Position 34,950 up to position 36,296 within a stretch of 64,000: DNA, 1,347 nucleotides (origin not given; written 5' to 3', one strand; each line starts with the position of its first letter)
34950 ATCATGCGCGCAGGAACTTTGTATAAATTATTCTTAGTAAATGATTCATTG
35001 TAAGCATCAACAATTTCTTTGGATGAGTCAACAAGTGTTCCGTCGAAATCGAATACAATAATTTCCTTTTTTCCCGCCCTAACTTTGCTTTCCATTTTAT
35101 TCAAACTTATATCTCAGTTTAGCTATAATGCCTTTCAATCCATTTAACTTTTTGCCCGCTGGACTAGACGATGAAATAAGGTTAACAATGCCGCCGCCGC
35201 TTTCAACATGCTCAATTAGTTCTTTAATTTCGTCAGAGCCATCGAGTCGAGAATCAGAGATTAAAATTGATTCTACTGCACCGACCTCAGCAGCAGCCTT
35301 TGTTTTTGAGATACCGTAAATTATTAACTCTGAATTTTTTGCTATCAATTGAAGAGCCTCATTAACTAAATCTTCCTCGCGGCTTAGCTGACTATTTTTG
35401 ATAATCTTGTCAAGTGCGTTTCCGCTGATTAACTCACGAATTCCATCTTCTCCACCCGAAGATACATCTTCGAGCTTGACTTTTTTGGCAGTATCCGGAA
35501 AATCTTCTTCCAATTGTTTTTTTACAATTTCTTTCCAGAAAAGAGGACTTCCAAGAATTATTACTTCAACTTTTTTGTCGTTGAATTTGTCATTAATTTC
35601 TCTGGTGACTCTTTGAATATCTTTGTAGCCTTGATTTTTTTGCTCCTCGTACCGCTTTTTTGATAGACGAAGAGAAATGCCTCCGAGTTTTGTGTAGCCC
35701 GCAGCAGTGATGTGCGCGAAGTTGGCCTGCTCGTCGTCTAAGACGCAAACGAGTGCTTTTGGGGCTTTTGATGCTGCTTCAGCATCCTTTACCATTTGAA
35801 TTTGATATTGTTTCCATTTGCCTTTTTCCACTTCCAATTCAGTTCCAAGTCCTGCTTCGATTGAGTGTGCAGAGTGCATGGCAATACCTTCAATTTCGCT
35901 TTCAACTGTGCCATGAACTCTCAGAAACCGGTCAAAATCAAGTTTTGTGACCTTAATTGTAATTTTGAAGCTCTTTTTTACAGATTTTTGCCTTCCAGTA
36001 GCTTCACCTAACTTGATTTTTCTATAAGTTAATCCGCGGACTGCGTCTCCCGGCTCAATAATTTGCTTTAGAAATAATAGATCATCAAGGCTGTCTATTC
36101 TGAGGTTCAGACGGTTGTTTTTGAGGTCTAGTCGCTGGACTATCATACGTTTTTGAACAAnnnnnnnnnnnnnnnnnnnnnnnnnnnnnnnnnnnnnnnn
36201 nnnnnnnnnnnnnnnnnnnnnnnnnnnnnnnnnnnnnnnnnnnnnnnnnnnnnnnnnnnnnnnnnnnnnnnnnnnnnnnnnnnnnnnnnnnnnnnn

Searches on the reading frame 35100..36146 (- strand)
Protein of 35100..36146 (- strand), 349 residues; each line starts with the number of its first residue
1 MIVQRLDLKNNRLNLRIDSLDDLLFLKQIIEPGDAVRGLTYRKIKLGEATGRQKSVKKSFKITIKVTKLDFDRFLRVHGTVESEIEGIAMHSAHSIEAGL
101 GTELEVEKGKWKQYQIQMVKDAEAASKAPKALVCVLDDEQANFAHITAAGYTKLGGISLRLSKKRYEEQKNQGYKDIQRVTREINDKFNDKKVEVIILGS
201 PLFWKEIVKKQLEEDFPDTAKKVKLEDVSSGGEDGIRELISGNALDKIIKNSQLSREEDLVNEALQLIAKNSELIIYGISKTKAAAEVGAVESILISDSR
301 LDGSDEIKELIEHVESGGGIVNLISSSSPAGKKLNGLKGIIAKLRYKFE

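Call 56: search_protein_families(library=pfam, proteins=[window:35100-36146:-], max_evalue=0.00001)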
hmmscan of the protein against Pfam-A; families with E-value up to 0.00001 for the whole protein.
window:35100-36146:- (349 aa): 3 families
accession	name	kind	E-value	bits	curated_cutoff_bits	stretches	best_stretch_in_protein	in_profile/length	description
PF03465.20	eRF1_3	-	3.6e-20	72.9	25.8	1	255-347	2-105/106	eRF1 domain 3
PF03463.20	eRF1_1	-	3.2e-18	66.4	23.8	1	10-122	13-122/123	eRF1 domain 1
PF03464.20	eRF1_2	-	1.2e-10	42.3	27.1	1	133-242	4-126/133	eRF1 domain 2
